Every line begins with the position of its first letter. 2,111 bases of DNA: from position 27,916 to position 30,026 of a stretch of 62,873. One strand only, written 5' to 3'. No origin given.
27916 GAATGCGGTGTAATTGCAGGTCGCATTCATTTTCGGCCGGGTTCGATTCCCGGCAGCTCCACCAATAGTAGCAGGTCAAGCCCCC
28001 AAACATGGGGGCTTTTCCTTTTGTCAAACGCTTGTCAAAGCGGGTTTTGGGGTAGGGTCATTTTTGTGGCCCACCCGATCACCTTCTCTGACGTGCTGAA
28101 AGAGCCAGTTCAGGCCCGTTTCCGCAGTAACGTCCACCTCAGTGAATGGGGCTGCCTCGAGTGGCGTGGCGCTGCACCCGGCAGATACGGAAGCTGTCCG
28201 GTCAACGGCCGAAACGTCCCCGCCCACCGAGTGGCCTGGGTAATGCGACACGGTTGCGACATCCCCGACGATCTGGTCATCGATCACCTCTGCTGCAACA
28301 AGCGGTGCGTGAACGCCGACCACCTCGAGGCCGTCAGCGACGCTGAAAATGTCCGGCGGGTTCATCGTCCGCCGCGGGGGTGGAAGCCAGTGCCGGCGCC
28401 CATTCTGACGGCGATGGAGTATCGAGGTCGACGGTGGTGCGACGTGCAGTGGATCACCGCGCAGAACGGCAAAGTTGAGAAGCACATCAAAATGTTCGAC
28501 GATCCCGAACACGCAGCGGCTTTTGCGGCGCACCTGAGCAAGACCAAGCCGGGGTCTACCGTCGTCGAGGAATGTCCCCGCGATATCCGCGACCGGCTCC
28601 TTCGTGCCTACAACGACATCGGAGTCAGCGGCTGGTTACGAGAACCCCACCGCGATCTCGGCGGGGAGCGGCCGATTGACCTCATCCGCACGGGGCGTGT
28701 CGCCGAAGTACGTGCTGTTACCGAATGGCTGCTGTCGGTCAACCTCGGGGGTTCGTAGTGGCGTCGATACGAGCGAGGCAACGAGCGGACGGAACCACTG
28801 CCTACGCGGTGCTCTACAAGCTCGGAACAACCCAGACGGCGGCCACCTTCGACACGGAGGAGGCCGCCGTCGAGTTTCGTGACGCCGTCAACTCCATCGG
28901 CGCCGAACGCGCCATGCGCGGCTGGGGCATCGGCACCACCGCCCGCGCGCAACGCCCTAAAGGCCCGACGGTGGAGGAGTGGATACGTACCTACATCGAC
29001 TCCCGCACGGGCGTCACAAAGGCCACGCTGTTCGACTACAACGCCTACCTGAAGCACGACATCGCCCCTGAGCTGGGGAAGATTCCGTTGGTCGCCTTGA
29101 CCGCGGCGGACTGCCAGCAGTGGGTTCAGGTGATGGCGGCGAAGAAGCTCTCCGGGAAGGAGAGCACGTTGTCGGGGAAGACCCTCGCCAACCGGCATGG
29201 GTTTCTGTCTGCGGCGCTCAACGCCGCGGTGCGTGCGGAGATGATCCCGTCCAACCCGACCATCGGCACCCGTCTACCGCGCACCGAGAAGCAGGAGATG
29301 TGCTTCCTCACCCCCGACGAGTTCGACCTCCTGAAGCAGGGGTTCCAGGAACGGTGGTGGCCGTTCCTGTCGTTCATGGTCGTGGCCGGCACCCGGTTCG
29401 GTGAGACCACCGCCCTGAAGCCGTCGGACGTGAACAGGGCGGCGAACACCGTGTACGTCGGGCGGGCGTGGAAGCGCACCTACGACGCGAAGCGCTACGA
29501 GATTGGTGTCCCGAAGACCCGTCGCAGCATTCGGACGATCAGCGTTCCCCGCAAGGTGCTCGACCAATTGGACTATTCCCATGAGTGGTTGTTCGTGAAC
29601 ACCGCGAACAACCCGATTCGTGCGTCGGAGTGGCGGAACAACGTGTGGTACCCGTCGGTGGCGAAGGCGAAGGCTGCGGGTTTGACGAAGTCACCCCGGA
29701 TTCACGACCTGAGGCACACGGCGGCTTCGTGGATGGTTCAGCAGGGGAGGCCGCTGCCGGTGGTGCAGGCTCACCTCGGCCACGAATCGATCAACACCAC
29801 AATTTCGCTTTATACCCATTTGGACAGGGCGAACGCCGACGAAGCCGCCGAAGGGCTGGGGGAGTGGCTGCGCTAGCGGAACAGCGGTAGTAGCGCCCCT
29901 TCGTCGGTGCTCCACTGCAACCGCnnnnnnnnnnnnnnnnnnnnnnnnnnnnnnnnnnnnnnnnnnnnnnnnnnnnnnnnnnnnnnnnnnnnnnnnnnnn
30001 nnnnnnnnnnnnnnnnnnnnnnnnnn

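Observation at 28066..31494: Two orphan MbcA/ParS-type antitoxin domains flanking the integrase, one fused to an HNH-AP2 nuclease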

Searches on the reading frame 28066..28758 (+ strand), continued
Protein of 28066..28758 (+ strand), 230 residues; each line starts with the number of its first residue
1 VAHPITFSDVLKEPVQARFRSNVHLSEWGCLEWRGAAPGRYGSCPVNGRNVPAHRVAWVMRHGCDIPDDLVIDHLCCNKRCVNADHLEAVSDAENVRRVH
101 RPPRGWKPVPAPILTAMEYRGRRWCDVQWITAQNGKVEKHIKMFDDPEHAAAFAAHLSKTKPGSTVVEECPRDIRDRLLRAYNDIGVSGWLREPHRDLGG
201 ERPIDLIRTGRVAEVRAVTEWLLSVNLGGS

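Call 67: fold_search(model_id=the predicted structure, library=pdb)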
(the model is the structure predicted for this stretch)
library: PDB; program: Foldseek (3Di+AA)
matches with E <= 10: 688; with E <= 0.001: 0
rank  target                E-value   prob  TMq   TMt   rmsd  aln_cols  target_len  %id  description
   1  1evw_A                3.0e-01  0.69  0.24  0.33   7.7       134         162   21  L116A MUTANT OF THE HOMING ENDONUCLEASE I-PPOI COMPLEXED TO HOMING SITE DNA. (released 2000-08-03)
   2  1wfz_MODEL_1_A        3.2e-01  0.18  0.14  0.21  10.2       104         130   13  Solution structure of Iron-sulfur cluster protein U (IscU) (released 2004-11-27)
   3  2k4v_MODEL_1_A        4.0e-01  0.60  0.18  0.31  10.7        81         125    9  Solution structure of uncharacterized protein PA1076 from Pseudomonas aeruginosa. Northeast Structural Genomic (released 2008-08-19)
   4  6fkg_C                4.2e-01  0.99  0.22  0.45   3.7        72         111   19  Crystal structure of the M.tuberculosis MbcT-MbcA toxin-antitoxin complex. (released 2019-02-27)
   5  3vyx_A                4.2e-01  0.69  0.17  0.36   8.6        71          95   13  Structural insights into RISC assembly facilitated by dsRNA binding domains of human RNA helicase (DHX9) (released 2013-02-13)
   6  7ouf_A                4.2e-01  0.57  0.14  0.13   4.9        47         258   17  Structure of the STLV intasome:B56 complex bound to the strand-transfer inhibitor XZ450 (released 2021-08-18)
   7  6qbv_C                4.2e-01  0.23  0.15  0.22  14.3       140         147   11  Structure of the HTLV-2 integrase catalytic core domain in complex with magnesium (dimeric form) (released 2020-09-30)
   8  8pk8_D                4.2e-01  0.21  0.17  0.27  13.2       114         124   12  Structure of the human mitochondrial iron-sulfur cluster biosynthesis complex during persulfide transfer (persulfide o (released 2024-05-01)
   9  7ouf_B                5.3e-01  0.63  0.14  0.12   4.5        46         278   17  Structure of the STLV intasome:B56 complex bound to the strand-transfer inhibitor XZ450 (released 2021-08-18)
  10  5wkp_H                6.2e-01  0.20  0.17  0.27  12.6       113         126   13  Crystal Structure of the Human mitochondrial Cysteine Desulfurase in complex with ISD11 and Iron-Sulfur Cluster Scaffo (released 2017-11-15)
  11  7pel_B                7.0e-01  0.54  0.14  0.12   4.5        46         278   17  CryoEM structure of simian T-cell lymphotropic virus intasome in complex with PP2A regulatory subunit B56 gamma (released 2021-08-25)
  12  2qm4_B                7.8e-01  0.06  0.12  0.13  23.4       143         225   10  Crystal structure of human XLF/Cernunnos, a non-homologous end-joining factor (released 2007-12-11)
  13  6m9y_A                8.2e-01  0.60  0.12  0.40   4.0        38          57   18  X-ray Structure of Branchiostoma floridae fluorescent protein lanFP6A (released 2019-03-13)
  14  2o6m_A                8.2e-01  0.47  0.23  0.31   6.8       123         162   20  H98Q mutant of the homing endonuclease I-PPOI complexed with DNA (released 2007-10-30)
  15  8rmc_D                8.2e-01  0.18  0.17  0.27  13.4       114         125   10  Structure of the FDX2-bound core ISC complex (proximal conformation) (released 2024-12-18)
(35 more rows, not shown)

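Call 80: find_related_loci(query=A7, collection=viral_contigs, flank=3000)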
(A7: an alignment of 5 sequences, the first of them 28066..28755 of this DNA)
Query A7 (230 aa) in viral_contigs; peptide patterns used: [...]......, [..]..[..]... (x = any residue, [..] = any of these).
55 stretches matched a pattern; 25 encode a relative of the query (tblastn E <= 1e-3); 25 distinct loci.
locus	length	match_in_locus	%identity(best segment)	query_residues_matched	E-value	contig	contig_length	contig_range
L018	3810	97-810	39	5-230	9e-46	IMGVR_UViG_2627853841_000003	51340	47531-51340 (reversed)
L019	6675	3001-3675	40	4-220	8e-46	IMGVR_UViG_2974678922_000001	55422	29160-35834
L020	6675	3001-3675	40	4-220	8e-46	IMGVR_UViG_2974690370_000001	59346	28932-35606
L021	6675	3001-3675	40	4-220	8e-46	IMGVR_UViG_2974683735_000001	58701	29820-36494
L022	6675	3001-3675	40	4-220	8e-46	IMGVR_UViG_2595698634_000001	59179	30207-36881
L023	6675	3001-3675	40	4-220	8e-46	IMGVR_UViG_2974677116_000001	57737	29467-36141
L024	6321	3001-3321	45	1-106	1e-23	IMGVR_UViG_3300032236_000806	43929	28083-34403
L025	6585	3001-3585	30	1-164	1e-22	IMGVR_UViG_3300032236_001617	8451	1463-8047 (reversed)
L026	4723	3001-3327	41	1-108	8e-22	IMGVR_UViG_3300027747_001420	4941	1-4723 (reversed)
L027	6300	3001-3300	48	1-99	1e-19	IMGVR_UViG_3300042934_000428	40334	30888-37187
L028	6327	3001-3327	41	1-109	6e-24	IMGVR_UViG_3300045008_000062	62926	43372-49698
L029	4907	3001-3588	40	15-98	2e-15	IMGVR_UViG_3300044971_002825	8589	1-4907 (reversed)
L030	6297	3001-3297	42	30-137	3e-15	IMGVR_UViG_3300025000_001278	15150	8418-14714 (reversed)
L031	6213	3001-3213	46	30-100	5e-14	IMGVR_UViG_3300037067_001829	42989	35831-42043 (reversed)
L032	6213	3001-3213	49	27-98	1e-13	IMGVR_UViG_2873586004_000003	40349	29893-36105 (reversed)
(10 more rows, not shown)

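Call 85: search_protein_representatives(alignment_id=A7)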
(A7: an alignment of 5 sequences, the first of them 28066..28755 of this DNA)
Query: 5 sequences, 230 profile positions. Proteins with E-value up to 0.001 (for the whole library): 139063; up to 1e-10: 21828; up to 1e-30: 44. The best 150 are listed.
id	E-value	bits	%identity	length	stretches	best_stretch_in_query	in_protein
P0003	4.0e-121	419.1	-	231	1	1-230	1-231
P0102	1.5e-61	224.2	-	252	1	4-219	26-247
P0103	6.0e-61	222.2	-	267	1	4-218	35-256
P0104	6.3e-60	218.9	-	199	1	36-226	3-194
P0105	1.8e-53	197.8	-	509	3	27-101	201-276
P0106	6.2e-52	192.7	-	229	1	13-222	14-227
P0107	5.4e-45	170.0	-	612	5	18-99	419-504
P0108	6.3e-42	160.0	-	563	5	14-100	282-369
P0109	3.0e-38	147.9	-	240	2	17-103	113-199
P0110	1.6e-37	145.5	-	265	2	17-102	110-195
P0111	1.8e-37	145.4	-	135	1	4-112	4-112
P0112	4.2e-37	144.2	-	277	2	15-105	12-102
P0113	3.4e-36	141.2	-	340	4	13-98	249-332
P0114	9.6e-36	139.7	-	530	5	16-107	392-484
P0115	1.5e-35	139.1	-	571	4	10-102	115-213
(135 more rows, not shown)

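Call 90: find_related_loci(query=A7, collection=genome_contigs, flank=3000)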
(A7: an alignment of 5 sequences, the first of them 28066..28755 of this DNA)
Query A7 (230 aa) in genome_contigs; peptide patterns used: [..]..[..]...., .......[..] (x = any residue, [..] = any of these).
17 stretches matched a pattern; 5 encode a relative of the query (tblastn E <= 1e-3); 5 distinct loci.
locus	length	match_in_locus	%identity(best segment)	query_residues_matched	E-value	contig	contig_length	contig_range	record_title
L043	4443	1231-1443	46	30-100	1e-14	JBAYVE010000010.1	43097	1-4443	MAG: Patescibacteria group bacterium isolate SO_2016_LW3_52 scaffold01306_LW162_2016, whole genome shotgun sequence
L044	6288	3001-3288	36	12-98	3e-10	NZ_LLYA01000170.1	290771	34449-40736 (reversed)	Bradyrhizobium retamae strain Ro19 contig_4, whole genome shotgun sequence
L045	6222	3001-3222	40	30-98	5e-10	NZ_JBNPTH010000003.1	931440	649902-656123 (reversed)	Bradyrhizobium sp. HKCCYLS3077 NODE_3, whole genome shotgun sequence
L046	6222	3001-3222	40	30-98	5e-10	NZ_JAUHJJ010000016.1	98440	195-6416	Bradyrhizobium sp. SZCCHNR1093 NODE_16, whole genome shotgun sequence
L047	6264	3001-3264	34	9-91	5e-8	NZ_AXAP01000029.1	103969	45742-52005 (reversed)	Bradyrhizobium elkanii WSM2783 YY7DRAFT_scaffold_28.29_C, whole genome shotgun sequence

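Call 101: search_protein_families(library=padloc, proteins=[window:28066-28758:+], max_evalue=0.01)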
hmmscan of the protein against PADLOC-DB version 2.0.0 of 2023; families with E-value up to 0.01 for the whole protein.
window:28066-28758:+ (230 aa): 1 family
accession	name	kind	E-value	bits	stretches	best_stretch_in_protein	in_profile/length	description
PDLC03704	HEase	-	6.5e-07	27.7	1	47-93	34-79/131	homing endonuclease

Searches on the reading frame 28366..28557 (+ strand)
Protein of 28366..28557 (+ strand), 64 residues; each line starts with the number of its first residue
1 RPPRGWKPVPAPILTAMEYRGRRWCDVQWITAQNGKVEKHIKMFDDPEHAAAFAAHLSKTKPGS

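Call 104: search_protein_families(library=pfam, proteins=[window:28366-28557:+], max_evalue=10)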
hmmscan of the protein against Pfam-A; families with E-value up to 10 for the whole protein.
seq(64 aa): 0 families

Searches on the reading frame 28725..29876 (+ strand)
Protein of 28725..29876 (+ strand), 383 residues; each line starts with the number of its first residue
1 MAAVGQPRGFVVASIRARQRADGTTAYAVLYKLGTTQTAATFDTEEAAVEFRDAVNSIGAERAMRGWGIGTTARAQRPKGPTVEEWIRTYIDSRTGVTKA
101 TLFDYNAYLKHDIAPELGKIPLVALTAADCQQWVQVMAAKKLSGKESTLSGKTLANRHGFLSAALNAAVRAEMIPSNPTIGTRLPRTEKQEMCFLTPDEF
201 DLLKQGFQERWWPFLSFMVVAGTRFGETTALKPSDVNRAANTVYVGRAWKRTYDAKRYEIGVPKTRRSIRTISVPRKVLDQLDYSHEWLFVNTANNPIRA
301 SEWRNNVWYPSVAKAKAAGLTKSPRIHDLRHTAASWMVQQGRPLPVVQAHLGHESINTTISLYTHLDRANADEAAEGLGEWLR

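Call 3: search_protein_families(library=pfam, proteins=[window:28725-29876:+], max_evalue=1)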
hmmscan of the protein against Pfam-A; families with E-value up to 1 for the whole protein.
window:28725-29876:+ (383 aa): 4 families
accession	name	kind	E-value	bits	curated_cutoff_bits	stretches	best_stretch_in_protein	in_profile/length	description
PF00589.27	Phage_integrase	-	2.2e-22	80.1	27.1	1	214-368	27-170/172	Phage integrase family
PF14659.12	Phage_int_SAM_3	-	8.6e-06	26.3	22.6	1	82-135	1-55/58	Phage integrase, N-terminal SAM-like domain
PF13102.12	Phage_int_SAM_5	-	0.027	15.3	22.3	1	118-178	39-92/98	Phage integrase SAM-like domain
PF22022.2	Phage_int_M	-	0.14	12.9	27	1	85-137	3-56/96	Phage integrase central domain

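Call 102: search_dna_similar(query=window:28758-29876:+, collection=phages, mode=protein, max_rows=60, max_evalue=1e-40)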
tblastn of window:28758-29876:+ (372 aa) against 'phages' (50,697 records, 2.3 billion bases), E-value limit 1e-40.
Records with a match: 500; places in all: 500; records where one place covers at least 80% of the query: 499.
Best place of each record, by identity: 60-80% 10; <60% 490.
By first word of the organism name: Mycobacterium 317; Gordonia 151; Arthrobacter 28; Rothia 2; Microbacterium 2.
By host as written in the record: Mycobacterium smegmatis mc2 155 213; Gordonia terrae 3612 128; Mycobacterium smegmatis mc#155 48; Mycobacterium smegmatis mc2155 12; Arthrobacter globiformis B-2979 12; Arthrobacter globiformis NRRL B-2979 SEA 10; Mycobacteruim smegmatis mc2 155 6; - 6; and 42 more.
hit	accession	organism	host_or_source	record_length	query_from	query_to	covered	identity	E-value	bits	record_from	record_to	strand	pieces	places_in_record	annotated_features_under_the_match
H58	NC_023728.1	Mycobacterium phage DeadP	Mycobacterium smegmatis mc2 155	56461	1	371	100%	61.1%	2e-138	440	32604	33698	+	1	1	46: integrase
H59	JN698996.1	Mycobacterium phage DeadP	Mycobacterium smegmatis mc2 155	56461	1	371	100%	61.1%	2e-138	440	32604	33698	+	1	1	46: integrase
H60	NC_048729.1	Mycobacterium phage Renaud18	Mycobacterium smegmatis mc2 155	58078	1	371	100%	61.1%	2e-138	440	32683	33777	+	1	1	46: integrase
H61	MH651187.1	Mycobacterium phage Renaud18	Mycobacterium smegmatis mc2 155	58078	1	371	100%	61.1%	2e-138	440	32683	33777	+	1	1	46: integrase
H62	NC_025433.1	Mycobacterium phage Taj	Mycobacterium smegmatis mc2 155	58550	1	371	100%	61.1%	2e-138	440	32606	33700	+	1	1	45: integrase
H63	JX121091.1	Mycobacterium phage Taj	Mycobacterium smegmatis mc2 155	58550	1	371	100%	61.1%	2e-138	440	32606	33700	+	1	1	45: integrase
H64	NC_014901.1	Mycobacterium phage Wee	Mycobacterium smegmatis mc2155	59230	1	371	100%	61.1%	2e-138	440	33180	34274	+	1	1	46: integrase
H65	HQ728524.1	Mycobacterium phage Wee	Mycobacterium smegmatis mc2155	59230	1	371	100%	61.1%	2e-138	440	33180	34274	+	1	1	46: integrase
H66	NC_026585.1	Mycobacterium phage Estave1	Mycobacterium smegmatis mc2 155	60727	1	371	100%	61.1%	2e-138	440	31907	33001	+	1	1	integrase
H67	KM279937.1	Mycobacterium phage Estave1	Mycobacterium smegmatis mc2 155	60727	1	371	100%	61.1%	2e-138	440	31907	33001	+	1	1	integrase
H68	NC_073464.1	Mycobacterium phage LilSpotty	Mycobacterium smegmatis mc2 155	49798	1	371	100%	57.4%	2e-137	437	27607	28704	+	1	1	38: tyrosine integrase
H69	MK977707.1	Mycobacterium phage LilSpotty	Mycobacterium smegmatis mc2 155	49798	1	371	100%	57.4%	2e-137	437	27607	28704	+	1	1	38: tyrosine integrase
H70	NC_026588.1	Mycobacterium phage Squirty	Mycobacteruim smegmatis mc2 155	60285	1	371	100%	57.1%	8e-136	432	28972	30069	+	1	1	35: integrase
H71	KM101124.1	Mycobacterium phage Squirty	Mycobacteruim smegmatis mc2 155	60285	1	371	100%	57.1%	8e-136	432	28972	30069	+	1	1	35: integrase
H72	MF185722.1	Mycobacterium phage Peanam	Mycobacterium smegmatis mc2 155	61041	1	360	97%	50.7%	2e-107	351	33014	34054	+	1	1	43: tyrosine integrase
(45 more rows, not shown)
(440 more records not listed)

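Call 103: get_annotated_region(hit=H64, flank=2500)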
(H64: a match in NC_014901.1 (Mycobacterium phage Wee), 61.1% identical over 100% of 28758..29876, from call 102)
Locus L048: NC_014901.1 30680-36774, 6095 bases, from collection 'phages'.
description: Mycobacterium phage Wee, complete genome.
organism: Mycobacterium phage Wee (NCBI taxid 938131)
taxonomy: Viruses; Duplodnaviria; Heunggongvirae; Uroviricota; Caudoviricetes; Gracegardnervirinae; Cheoctovirus; Mycobacterium virus Wee
host: Mycobacterium smegmatis mc2155; source: soil; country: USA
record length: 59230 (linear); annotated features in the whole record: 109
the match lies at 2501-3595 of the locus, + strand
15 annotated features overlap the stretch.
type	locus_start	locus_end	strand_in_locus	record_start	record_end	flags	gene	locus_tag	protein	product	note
CDS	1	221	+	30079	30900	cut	36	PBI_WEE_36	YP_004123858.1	DNA polymerase exonuclease subunit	DnaQ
CDS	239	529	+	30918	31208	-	37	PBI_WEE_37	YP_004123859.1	hypothetical protein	-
CDS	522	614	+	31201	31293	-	38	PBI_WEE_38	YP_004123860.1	hypothetical protein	-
CDS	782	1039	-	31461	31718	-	39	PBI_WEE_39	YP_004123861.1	hypothetical protein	-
CDS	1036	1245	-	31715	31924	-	40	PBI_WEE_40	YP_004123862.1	hypothetical protein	-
CDS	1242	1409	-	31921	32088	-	41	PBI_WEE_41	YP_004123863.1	hypothetical protein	-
CDS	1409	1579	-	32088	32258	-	42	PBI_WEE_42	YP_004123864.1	hypothetical protein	-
CDS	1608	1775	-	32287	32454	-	43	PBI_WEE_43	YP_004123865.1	hypothetical protein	-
CDS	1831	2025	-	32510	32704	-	44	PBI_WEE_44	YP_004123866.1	HTH DNA binding protein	-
CDS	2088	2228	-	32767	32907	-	45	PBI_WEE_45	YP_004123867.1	hypothetical protein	-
CDS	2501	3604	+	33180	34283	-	46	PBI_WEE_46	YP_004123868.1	integrase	Y-integrase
CDS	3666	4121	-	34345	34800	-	47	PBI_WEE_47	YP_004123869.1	hypothetical protein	-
CDS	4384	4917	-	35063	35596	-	48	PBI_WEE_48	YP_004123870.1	transcriptional repressor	-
CDS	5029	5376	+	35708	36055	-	49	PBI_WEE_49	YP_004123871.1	transcriptional repressor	-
CDS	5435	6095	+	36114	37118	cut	50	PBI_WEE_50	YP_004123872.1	anti-repressor Ant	anti-repressor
